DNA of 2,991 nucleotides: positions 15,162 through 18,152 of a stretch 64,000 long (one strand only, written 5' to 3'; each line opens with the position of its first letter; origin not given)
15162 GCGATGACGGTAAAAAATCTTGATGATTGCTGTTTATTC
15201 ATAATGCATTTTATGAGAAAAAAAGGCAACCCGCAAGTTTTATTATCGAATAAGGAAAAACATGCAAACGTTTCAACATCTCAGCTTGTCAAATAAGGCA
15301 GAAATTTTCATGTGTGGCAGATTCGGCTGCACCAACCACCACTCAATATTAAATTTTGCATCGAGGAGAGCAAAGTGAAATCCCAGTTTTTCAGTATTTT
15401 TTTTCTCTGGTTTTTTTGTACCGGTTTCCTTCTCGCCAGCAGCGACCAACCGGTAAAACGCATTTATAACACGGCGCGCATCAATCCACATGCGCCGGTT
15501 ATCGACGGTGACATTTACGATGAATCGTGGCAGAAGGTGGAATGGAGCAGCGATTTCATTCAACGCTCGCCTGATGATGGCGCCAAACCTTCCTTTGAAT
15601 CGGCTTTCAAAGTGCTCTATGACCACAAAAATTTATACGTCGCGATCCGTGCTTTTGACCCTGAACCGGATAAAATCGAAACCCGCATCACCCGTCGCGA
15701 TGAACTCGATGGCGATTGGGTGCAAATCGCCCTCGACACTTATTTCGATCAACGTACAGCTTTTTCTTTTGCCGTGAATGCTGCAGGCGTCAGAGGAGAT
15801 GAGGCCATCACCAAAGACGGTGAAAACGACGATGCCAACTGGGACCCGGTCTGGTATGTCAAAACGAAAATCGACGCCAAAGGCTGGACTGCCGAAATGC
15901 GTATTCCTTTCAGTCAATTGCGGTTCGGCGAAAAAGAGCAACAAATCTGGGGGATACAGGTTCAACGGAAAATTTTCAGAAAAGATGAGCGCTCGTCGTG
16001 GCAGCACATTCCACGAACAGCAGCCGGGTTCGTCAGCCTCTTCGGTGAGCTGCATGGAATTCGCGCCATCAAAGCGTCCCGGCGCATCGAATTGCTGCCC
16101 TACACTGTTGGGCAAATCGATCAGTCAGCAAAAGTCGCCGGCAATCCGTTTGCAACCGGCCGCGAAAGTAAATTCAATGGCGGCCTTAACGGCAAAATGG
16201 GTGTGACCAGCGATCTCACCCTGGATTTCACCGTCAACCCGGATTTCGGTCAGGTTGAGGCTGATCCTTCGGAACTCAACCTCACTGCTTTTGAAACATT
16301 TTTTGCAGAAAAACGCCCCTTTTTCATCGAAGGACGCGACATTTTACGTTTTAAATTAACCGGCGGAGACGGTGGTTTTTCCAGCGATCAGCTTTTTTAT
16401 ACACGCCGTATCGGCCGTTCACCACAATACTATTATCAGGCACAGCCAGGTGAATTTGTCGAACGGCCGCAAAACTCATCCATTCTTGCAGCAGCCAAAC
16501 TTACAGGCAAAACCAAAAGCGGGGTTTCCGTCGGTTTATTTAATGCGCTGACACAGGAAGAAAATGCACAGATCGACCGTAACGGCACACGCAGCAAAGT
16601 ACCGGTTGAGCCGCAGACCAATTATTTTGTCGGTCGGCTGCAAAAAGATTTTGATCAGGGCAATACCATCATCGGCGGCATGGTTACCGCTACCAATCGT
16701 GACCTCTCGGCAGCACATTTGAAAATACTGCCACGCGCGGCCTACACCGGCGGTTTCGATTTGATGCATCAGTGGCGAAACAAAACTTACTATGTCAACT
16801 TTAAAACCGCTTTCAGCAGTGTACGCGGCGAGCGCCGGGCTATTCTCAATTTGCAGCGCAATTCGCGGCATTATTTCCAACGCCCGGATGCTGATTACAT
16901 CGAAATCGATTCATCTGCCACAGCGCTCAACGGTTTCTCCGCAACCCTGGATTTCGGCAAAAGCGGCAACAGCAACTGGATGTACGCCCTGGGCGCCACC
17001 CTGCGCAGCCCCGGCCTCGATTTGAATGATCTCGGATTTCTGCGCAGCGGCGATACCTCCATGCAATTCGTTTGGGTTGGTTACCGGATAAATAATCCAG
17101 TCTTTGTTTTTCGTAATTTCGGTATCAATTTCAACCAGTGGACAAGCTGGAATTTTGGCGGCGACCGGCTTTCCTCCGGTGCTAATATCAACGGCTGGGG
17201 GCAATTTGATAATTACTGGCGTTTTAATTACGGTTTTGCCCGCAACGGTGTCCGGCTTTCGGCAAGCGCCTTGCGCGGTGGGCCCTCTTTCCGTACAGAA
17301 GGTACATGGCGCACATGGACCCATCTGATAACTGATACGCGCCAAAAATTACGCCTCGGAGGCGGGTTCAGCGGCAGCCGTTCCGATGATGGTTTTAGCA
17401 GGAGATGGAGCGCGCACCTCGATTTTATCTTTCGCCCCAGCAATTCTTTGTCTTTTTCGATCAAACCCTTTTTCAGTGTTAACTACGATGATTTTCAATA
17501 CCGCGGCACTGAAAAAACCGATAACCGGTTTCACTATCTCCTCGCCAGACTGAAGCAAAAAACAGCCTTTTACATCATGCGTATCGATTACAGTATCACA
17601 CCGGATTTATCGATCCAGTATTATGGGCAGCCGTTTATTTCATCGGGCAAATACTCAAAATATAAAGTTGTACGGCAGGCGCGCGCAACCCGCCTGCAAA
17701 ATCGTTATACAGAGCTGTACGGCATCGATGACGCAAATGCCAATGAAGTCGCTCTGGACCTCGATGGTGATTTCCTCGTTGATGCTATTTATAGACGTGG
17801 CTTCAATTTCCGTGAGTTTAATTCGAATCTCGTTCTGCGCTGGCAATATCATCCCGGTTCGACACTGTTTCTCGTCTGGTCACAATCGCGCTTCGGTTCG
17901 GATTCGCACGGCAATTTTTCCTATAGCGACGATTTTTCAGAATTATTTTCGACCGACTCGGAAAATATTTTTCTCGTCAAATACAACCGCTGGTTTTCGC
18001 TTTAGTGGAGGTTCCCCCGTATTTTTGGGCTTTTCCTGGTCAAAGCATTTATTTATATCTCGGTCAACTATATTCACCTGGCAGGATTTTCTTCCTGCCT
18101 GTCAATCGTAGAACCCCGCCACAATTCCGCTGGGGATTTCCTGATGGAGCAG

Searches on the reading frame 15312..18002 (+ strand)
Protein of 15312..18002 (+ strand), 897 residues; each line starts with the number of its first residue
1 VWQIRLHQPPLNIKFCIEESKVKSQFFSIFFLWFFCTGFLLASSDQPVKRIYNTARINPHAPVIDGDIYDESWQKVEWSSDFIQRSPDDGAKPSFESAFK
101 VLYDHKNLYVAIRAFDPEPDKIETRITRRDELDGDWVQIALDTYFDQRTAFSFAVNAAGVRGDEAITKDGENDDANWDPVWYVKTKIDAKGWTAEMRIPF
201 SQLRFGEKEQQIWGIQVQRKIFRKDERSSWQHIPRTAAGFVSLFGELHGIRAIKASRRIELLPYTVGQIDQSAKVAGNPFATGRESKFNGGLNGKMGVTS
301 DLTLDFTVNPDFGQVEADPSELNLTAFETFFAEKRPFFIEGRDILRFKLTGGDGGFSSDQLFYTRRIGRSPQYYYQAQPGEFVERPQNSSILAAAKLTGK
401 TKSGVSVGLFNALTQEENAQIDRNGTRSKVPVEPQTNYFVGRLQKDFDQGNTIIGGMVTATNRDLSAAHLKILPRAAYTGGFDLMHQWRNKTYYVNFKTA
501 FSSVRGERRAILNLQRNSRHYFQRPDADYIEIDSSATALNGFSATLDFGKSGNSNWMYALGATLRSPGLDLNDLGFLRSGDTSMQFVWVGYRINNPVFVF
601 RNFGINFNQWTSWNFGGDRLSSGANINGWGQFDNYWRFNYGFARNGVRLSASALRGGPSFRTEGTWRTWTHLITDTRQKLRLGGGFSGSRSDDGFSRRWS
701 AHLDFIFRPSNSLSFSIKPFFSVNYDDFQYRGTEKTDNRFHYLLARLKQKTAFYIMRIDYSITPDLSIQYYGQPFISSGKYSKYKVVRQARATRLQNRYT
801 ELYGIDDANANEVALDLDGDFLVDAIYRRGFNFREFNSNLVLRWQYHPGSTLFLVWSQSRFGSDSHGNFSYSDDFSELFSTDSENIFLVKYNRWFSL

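Call 43: search_protein_families(library=pfam, proteins=[window:15312-18002:+], max_evalue=0.001)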
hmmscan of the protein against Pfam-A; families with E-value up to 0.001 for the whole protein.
window:15312-18002:+ (897 aa): 2 families
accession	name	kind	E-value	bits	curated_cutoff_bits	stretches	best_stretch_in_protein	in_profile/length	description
PF19313.5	DUF5916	-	7.3e-70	236.7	22.6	1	258-890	4-558/572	Domain of unknown function (DUF5916)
PF06452.16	CBM9_1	-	4.4e-12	46.7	23.4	1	64-218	1-147/185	Carbohydrate family 9 binding domain-like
